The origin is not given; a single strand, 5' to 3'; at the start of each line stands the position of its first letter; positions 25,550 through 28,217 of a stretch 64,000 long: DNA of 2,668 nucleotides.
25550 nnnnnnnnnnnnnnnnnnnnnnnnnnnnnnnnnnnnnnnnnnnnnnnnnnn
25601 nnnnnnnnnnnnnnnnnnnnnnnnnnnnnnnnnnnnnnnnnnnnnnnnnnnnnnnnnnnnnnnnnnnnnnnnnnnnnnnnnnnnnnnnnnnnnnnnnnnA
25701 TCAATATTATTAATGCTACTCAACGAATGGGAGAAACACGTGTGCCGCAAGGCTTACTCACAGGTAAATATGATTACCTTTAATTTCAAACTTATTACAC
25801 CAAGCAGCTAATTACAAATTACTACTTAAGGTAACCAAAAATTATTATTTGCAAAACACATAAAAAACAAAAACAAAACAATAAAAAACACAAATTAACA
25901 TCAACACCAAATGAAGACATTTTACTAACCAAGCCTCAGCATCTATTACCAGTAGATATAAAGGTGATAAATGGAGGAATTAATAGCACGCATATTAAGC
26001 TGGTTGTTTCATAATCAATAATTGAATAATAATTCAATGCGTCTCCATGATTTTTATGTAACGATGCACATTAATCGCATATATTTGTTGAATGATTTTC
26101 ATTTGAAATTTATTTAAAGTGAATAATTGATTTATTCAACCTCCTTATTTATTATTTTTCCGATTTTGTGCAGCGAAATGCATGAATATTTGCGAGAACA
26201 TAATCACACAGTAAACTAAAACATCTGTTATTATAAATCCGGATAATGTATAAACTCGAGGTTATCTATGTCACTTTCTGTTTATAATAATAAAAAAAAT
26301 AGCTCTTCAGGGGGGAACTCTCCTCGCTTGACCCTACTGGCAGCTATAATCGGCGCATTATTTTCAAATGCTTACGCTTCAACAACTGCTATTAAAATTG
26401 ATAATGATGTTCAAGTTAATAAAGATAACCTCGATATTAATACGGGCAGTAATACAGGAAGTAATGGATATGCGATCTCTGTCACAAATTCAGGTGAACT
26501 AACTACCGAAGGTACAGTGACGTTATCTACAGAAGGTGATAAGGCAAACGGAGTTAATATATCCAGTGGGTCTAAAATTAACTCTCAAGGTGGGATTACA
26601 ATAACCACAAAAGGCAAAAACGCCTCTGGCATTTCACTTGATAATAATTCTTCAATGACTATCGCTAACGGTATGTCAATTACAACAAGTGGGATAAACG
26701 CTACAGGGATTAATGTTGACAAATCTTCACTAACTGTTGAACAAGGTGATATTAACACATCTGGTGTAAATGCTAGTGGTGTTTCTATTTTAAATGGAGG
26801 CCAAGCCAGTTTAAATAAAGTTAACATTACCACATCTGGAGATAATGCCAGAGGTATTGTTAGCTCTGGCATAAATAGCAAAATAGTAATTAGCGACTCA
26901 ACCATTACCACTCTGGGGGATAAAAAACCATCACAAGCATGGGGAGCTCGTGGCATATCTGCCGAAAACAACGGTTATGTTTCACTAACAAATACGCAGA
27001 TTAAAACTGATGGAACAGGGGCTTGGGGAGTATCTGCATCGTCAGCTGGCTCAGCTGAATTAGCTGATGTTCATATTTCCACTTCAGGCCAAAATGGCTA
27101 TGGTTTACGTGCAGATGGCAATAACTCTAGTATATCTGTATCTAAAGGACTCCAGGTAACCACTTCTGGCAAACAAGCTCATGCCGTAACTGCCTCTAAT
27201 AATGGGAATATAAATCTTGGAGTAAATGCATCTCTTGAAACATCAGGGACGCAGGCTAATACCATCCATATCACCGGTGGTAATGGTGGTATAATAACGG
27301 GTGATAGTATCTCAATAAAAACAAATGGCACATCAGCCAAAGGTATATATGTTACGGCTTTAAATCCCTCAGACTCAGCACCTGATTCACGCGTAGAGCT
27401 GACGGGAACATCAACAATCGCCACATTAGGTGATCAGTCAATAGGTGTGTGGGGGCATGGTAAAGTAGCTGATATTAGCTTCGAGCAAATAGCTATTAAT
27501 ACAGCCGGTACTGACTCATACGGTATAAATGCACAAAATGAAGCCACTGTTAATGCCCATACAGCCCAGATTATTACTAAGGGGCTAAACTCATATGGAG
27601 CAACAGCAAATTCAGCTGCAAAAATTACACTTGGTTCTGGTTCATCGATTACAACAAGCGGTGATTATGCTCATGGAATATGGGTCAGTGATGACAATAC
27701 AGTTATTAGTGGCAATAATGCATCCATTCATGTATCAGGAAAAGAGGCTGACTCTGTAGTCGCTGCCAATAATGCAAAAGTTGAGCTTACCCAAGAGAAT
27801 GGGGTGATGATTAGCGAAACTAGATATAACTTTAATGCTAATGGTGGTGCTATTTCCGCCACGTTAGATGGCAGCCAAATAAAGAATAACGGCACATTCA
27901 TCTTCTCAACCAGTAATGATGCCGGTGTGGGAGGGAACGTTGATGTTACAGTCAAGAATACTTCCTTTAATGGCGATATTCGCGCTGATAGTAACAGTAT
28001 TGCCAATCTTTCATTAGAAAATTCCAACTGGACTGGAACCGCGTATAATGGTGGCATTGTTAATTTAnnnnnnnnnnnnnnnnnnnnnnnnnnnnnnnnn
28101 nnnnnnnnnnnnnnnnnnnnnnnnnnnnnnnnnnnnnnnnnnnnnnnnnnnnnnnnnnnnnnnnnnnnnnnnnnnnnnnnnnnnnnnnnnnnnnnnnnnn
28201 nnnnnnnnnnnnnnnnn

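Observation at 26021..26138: Paired AT-rich palindromes in the autotransporter leader: candidate regulator binding sites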

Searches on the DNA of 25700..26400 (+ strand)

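Call 3: search_dna_similar(query=window:25700-26400:+, collection=ecoli_genomes, mode=near, max_rows=15)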
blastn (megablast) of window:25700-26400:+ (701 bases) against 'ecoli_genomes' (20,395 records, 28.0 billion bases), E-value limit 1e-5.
No match.

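Call 24: search_dna_similar(query=window:25784-26330:+, collection=plasmids, mode=distant, max_rows=30, max_evalue=0.001)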
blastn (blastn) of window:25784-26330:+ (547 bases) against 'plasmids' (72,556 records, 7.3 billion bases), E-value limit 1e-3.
Records with a match: 1; places in all: 1; records where one place covers at least 80% of the query: 0.
Best place of each record, by identity: 60-80% 1.
By first word of the organism name: Escherichia 1.
By predicted mobility (MOB-suite, as given by PLSDB): non-mobilizable 1.
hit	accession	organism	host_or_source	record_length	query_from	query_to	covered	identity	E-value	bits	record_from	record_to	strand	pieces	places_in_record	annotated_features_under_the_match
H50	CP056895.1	Escherichia coli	culture,Wastewater effluent sample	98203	175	506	61%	76.7%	2e-57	230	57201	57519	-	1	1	none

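Call 25: search_dna_similar(query=window:25784-26330:+, collection=ecoli_genomes, mode=distant, max_rows=30, max_evalue=0.001)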
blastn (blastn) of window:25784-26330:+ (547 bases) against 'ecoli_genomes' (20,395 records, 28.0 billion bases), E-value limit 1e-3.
Records with a match: 8; places in all: 8; records where one place covers at least 80% of the query: 0.
Genomes with a match: 8 of 5426; with a place that covers at least 80% of the query: 0. Places per genome that has any: lowest 1, median 1, highest 1. On chromosomes: 8 places; on plasmids: 0.
Best place of each record, by identity: 60-80% 8.
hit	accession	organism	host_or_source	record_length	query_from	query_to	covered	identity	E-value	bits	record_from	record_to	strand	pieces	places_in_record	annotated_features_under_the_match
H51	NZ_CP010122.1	Escherichia coli strain C5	cow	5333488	364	516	28%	70.3%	9e-5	57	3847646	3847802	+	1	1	hypothetical protein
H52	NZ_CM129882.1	Escherichia coli strain MB06234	seawater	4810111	364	516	28%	70.3%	9e-5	57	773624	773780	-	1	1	autotransporter outer membrane beta-barrel domain-containing protein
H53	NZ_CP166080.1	Escherichia coli strain CEA224S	Homo sapiens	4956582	364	516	28%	70.3%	9e-5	57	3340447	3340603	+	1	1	autotransporter outer membrane beta-barrel domain-containing protein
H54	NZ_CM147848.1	Escherichia coli strain 52F4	Calf of Bos taurus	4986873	364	516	28%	70.3%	9e-5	57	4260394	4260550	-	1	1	autotransporter outer membrane beta-barrel domain-containing protein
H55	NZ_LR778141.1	Escherichia coli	water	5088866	364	516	28%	70.3%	9e-5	57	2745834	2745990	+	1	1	autotransporter outer membrane beta-barrel domain-containing protein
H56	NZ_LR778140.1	Escherichia coli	water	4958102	364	516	28%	70.3%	9e-5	57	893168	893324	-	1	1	none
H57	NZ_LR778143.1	Escherichia coli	sediment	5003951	364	516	28%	70.3%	9e-5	57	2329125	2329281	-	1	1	autotransporter outer membrane beta-barrel domain-containing protein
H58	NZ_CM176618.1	Escherichia coli strain 2c3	Gallus gallus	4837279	364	516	28%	70.3%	9e-5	57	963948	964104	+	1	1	autotransporter outer membrane beta-barrel domain-containing protein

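Call 26: get_annotated_region(hit=H53, flank=6000)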
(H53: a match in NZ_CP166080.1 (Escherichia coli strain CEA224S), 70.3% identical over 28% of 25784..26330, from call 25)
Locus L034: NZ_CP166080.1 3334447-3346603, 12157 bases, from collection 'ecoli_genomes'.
description: Escherichia coli strain CEA224S chromosome, complete genome
organism: Escherichia coli strain CEA224S (NCBI taxid 562)
replicon: chromosome; assembly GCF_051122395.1
host: Homo sapiens; source: biopsy; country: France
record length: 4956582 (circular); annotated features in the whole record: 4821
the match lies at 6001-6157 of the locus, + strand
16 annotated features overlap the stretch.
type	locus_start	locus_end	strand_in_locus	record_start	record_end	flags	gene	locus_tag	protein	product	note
CDS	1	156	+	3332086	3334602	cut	-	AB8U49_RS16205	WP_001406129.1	hypothetical protein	-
CDS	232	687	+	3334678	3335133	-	-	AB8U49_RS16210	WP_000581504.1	IrmA family protein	-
CDS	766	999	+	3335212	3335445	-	-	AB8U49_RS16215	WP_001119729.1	DUF905 family protein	-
CDS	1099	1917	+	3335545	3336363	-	-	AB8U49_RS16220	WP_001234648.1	DUF932 domain-containing protein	-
CDS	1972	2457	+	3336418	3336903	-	-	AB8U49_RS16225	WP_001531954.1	antirestriction protein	-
CDS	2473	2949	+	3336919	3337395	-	radC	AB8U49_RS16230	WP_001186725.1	RadC family protein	-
CDS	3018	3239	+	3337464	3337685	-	yeeT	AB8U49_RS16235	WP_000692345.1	DUF987 domain-containing protein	-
CDS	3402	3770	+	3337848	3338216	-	-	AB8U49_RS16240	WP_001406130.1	type IV toxin-antitoxin system YeeU family antitoxin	-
CDS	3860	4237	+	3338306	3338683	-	-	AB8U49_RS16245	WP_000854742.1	TA system toxin CbtA family protein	-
CDS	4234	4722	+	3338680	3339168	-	-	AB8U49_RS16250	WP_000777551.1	DUF5983 family protein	-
CDS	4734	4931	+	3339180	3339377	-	-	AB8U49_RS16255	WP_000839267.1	DUF957 domain-containing protein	-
CDS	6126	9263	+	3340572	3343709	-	-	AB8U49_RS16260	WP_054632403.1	autotransporter outer membrane beta-barrel domain-containing protein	-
CDS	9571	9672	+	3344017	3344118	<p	-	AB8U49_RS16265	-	DUF4942 domain-containing protein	incomplete; partial in the middle of a contig; missing N-terminus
CDS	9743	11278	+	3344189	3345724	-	-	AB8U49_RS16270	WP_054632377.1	EAL domain-containing protein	-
CDS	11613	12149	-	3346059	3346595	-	yghD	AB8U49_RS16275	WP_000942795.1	GspM family type II secretion system protein YghD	-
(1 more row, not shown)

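Call 27: get_annotated_region(hit=H51, flank=6000)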
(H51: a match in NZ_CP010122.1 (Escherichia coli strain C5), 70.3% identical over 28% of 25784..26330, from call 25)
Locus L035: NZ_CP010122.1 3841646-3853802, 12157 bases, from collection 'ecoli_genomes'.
description: Escherichia coli strain C5 chromosome, complete genome
organism: Escherichia coli strain C5 (NCBI taxid 562)
replicon: chromosome; assembly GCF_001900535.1
host: cow; source: -; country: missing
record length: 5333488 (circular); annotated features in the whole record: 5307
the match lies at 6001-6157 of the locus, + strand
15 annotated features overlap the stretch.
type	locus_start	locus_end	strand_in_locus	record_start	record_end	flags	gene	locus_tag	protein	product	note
CDS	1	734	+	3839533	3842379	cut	-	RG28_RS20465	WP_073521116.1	Ag43/Cah family autotransporter adhesin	-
CDS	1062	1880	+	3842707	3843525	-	-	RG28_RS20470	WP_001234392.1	DUF932 domain-containing protein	-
CDS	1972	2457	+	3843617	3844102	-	-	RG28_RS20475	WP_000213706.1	antirestriction protein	-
CDS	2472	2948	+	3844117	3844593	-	radC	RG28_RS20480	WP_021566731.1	RadC family protein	-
CDS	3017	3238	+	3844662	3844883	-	-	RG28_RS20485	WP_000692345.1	DUF987 domain-containing protein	-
CDS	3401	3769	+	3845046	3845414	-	-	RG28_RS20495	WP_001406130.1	type IV toxin-antitoxin system YeeU family antitoxin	-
CDS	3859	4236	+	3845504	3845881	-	-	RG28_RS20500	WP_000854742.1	TA system toxin CbtA family protein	-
CDS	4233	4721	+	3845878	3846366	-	-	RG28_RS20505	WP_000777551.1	DUF5983 family protein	-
CDS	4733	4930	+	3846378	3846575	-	-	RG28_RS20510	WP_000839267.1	DUF957 domain-containing protein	-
CDS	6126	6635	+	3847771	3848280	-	-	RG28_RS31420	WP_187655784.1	hypothetical protein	-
CDS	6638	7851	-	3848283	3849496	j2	-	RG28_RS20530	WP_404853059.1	IS3 family transposase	programmed frameshift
sequence_feature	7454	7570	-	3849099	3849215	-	-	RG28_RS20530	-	-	AL1L pseudoknot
CDS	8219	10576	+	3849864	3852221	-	-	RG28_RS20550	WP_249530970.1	autotransporter outer membrane beta-barrel domain-containing protein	-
CDS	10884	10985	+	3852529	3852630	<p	-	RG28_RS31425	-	DUF4942 domain-containing protein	incomplete; partial in the middle of a contig; missing N-terminus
CDS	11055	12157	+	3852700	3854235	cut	-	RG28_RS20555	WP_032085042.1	EAL domain-containing protein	-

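Call 34: search_dna_similar(query=L034:5500-6330:+, collection=ecoli_genomes, mode=distant, max_rows=40, rows=spread, max_evalue=0.00001)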
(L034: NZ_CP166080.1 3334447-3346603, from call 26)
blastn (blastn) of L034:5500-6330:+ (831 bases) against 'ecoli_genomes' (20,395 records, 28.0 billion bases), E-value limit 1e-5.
Records with a match: 9; places in all: 13; records where one place covers at least 80% of the query: 8.
Genomes with a match: 9 of 5426; with a place that covers at least 80% of the query: 8. Places per genome that has any: lowest 1, median 1, highest 2. On chromosomes: 13 places; on plasmids: 0.
Best place of each record, by identity: >=99% 8; 60-80% 1.
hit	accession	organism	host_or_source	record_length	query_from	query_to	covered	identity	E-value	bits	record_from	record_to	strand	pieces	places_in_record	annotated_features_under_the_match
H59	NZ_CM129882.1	Escherichia coli strain MB06234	seawater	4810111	1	831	100%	100.0%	0e+0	1499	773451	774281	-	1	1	autotransporter outer membrane beta-barrel domain-containing protein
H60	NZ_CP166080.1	Escherichia coli strain CEA224S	Homo sapiens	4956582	1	831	100%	100.0%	0e+0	1499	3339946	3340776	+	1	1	autotransporter outer membrane beta-barrel domain-containing protein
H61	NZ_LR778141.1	Escherichia coli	water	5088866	1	831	100%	100.0%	0e+0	1499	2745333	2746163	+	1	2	autotransporter outer membrane beta-barrel domain-containing protein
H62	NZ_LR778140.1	Escherichia coli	water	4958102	1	831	100%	100.0%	0e+0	1499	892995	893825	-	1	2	autotransporter outer membrane beta-barrel domain-containing protein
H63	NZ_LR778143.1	Escherichia coli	sediment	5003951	1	831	100%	100.0%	0e+0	1499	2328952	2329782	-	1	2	autotransporter outer membrane beta-barrel domain-containing protein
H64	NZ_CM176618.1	Escherichia coli strain 2c3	Gallus gallus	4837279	1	831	100%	100.0%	0e+0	1499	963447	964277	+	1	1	autotransporter outer membrane beta-barrel domain-containing protein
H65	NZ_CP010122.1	Escherichia coli strain C5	cow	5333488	1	831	100%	99.8%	0e+0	1489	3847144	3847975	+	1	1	hypothetical protein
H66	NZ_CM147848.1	Escherichia coli strain 52F4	Calf of Bos taurus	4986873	1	831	100%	99.5%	0e+0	1480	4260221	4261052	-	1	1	autotransporter outer membrane beta-barrel domain-containing protein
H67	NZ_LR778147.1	Escherichia coli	sediment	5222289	464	831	44%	79.3%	9e-83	317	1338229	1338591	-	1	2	autotransporter outer membrane beta-barrel domain-containing protein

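Call 35: get_annotated_region(hit=H67, flank=5000)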
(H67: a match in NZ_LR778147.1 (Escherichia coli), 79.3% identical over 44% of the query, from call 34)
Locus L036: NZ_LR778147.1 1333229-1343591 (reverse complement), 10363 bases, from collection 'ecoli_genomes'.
description: Escherichia coli isolate SC418 chromosome 1
organism: Escherichia coli (NCBI taxid 562)
replicon: chromosome; assembly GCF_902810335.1
host: -; source: sediment; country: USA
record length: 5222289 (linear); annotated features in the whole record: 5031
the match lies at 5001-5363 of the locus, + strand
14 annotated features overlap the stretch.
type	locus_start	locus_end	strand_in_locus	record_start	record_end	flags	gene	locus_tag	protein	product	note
CDS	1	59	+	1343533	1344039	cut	-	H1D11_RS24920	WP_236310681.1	hypothetical protein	-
CDS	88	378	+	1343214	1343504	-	-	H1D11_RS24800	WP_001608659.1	hypothetical protein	-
CDS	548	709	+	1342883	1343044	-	-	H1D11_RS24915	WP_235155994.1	hypothetical protein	-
CDS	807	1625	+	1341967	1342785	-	-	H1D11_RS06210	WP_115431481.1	DUF932 domain-containing protein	-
CDS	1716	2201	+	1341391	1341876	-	-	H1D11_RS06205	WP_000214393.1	antirestriction protein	-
CDS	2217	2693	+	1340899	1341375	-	-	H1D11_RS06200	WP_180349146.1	JAB domain-containing protein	-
CDS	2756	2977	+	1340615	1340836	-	-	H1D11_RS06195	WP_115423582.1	DUF987 domain-containing protein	-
CDS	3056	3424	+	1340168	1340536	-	-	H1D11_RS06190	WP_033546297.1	type IV toxin-antitoxin system YeeU family antitoxin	-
CDS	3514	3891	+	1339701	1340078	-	-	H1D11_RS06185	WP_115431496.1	TA system toxin CbtA family protein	-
CDS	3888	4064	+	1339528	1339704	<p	-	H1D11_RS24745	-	DUF5983 family protein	incomplete; partial in the middle of a contig; missing C-terminus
CDS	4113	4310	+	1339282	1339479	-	-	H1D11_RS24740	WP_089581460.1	DUF957 domain-containing protein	-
CDS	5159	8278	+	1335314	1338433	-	-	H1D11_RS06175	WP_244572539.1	autotransporter outer membrane beta-barrel domain-containing protein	-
CDS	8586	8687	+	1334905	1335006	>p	-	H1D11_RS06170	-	DUF4942 domain-containing protein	incomplete; partial in the middle of a contig; missing N-terminus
CDS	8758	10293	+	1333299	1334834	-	-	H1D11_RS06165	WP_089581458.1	EAL domain-containing protein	-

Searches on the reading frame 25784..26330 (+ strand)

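Call 40: search_protein_families(library=pfam, proteins=[L034:9743-11275:+], max_evalue=0.01)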
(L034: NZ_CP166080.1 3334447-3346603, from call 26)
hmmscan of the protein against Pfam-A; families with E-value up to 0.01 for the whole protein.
L034:9743-11275:+ (511 aa): 2 families
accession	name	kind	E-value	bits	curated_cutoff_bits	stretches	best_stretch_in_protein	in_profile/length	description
PF00563.25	EAL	-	1.7e-61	208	31.3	1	255-490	2-236/236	EAL domain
PF12792.12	CSS-motif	-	2.2e-09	37.5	23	1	39-226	4-208/209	CSS motif domain associated with EAL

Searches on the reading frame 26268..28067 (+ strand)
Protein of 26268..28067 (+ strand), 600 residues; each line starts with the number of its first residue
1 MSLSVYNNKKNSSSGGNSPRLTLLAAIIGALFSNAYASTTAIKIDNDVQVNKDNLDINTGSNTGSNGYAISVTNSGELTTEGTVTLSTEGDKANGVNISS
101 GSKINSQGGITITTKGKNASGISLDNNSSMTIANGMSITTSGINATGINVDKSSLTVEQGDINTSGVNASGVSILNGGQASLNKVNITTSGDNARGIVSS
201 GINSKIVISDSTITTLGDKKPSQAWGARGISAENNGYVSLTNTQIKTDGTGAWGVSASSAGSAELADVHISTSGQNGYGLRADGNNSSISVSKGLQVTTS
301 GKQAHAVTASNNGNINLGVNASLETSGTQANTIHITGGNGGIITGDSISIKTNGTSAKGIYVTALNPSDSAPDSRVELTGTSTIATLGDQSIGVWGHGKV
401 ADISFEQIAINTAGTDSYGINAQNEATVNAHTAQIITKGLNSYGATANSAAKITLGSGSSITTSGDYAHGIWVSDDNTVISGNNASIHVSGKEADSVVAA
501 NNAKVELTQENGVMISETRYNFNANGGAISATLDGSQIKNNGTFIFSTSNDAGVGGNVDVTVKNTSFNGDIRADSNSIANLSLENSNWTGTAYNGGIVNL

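Call 96: find_homologous_proteins(query=window:26268-28067:+, max_evalue=1e-20)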
Query window:26268-28067:+ (600 aa): 3 proteins with E <= 1e-20 among 8000 candidates.
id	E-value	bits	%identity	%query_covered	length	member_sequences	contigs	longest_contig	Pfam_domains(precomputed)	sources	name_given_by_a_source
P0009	6.0e-294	994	84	100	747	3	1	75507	PF18883.7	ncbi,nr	ncbi:TPA: autotransporter outer membrane beta-barrel domain-containing protein, partial [Escherichia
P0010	6.6e-177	608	58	100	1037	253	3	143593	PF03797.26,PF18883.7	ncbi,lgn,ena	ncbi:TPA: autotransporter outer membrane beta-barrel domain-containing protein [Escherichia coli]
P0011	2.0e-174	600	58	100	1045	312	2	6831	PF03797.26,PF18883.7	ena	-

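Call 97: find_encoding_contigs(protein=P0009, flank=3000, max_places=4)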
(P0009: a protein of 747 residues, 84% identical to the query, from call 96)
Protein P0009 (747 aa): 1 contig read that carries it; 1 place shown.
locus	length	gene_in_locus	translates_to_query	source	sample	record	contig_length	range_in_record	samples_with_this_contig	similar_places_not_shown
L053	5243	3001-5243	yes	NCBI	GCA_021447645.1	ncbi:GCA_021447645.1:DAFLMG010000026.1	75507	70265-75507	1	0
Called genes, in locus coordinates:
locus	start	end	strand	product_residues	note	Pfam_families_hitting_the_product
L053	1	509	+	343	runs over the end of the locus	PF00589:Phage_integrase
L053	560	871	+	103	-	-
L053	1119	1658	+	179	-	PF16786:RecA_dep_nuc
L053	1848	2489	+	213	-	-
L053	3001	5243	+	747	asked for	PF18883:AC_1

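Call 98: find_encoding_contigs(protein=P0010, flank=3000, max_places=6)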
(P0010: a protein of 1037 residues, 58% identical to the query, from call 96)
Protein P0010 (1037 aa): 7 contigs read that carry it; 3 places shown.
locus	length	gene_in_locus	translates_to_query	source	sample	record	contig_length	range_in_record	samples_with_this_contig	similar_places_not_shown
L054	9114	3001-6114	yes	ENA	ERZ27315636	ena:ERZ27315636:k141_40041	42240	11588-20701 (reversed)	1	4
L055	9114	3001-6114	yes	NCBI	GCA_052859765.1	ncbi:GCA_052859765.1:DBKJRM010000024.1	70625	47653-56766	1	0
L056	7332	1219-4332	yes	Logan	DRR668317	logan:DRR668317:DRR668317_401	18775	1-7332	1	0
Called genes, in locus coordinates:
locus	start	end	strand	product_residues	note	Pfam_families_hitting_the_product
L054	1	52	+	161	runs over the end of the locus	PF03230:Antirestrict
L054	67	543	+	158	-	PF04002:RadC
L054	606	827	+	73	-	PF06174:DUF987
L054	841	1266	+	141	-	PF06154:CbeA_antitoxin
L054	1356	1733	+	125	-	PF06755:CbtA_toxin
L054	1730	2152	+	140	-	PF25638:DUF5983_N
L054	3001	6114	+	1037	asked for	PF18883:AC_1, PF03797:Autotransporter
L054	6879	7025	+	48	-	PF13310:Virulence_RhuM (weak)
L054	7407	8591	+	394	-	PF07690:MFS_1, PF12832:MFS_1_like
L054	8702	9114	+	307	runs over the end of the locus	PF00892:EamA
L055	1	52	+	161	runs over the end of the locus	PF03230:Antirestrict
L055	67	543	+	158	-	PF04002:RadC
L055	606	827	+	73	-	PF06174:DUF987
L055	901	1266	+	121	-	PF06154:CbeA_antitoxin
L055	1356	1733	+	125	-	PF06755:CbtA_toxin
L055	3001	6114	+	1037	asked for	PF18883:AC_1, PF03797:Autotransporter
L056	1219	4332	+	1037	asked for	PF18883:AC_1, PF03797:Autotransporter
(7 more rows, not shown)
